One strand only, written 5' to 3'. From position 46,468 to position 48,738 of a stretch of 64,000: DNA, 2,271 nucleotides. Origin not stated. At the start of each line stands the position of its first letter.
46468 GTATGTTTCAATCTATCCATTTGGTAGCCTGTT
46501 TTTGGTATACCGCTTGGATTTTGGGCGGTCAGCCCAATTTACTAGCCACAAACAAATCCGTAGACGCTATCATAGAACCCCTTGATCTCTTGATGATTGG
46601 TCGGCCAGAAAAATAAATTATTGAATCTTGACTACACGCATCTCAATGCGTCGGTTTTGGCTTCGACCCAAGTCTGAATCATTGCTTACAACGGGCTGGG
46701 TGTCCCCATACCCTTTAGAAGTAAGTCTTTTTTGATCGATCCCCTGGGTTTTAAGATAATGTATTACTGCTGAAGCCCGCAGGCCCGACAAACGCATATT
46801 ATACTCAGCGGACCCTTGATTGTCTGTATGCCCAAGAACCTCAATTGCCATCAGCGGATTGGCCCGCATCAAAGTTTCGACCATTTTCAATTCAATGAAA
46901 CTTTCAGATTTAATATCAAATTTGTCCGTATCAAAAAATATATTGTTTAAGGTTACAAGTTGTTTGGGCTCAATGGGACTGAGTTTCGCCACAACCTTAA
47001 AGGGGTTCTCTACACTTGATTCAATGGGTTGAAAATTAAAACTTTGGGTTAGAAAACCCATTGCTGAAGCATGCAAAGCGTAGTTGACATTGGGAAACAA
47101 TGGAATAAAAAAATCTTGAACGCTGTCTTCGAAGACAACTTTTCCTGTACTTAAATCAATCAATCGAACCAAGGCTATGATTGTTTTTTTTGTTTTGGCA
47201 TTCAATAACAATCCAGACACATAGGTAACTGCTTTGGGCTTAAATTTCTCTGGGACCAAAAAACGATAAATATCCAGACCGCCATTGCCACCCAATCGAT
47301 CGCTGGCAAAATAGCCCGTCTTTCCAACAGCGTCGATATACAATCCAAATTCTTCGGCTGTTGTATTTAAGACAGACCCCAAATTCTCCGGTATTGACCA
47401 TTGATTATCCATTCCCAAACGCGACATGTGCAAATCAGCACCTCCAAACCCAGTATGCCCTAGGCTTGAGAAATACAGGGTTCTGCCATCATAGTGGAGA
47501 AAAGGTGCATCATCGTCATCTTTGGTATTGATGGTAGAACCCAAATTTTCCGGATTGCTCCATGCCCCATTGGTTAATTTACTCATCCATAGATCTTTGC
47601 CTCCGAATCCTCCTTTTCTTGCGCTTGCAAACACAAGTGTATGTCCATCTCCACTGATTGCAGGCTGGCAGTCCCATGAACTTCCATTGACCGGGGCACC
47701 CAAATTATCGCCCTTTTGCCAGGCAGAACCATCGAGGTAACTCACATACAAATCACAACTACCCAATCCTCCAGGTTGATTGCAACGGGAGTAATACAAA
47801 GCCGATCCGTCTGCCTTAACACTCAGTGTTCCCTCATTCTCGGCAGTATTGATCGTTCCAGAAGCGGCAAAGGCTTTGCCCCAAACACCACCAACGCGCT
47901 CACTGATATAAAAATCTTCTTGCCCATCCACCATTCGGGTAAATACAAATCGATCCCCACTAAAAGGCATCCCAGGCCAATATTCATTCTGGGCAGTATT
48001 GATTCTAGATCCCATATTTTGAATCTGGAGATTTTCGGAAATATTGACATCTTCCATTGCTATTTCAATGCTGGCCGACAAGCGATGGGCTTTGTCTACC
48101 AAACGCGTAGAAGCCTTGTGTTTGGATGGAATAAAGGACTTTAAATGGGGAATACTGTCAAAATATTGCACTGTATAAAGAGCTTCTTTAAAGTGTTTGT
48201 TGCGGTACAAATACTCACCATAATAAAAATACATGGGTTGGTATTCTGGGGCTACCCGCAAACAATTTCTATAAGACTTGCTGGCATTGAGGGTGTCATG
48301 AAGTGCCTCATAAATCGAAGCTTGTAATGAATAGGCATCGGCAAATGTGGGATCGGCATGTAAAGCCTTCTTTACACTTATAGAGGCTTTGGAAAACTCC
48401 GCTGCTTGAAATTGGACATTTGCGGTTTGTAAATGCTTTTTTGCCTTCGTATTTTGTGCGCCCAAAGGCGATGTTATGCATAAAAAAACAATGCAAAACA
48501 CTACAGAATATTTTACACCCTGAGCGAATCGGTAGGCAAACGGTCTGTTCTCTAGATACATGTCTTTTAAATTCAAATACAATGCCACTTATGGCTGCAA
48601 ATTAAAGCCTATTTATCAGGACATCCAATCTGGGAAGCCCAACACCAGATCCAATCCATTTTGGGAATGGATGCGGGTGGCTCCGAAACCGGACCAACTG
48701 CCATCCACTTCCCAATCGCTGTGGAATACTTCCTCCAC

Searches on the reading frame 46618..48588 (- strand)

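Call 82: search_protein_families(library=pfam, proteins=[window:46618-48588:-], max_evalue=0.0001)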
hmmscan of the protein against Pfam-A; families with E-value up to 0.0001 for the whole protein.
window:46618-48588:- (656 aa): 2 families
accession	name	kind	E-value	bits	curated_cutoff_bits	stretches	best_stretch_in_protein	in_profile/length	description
PF00691.25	OmpA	-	4.6e-18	65.8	27.2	1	551-646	1-98/98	OmpA family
PF07676.18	PD40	-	8e-14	51.6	20.9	0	297-335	2-38/38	WD40-like Beta Propeller Repeat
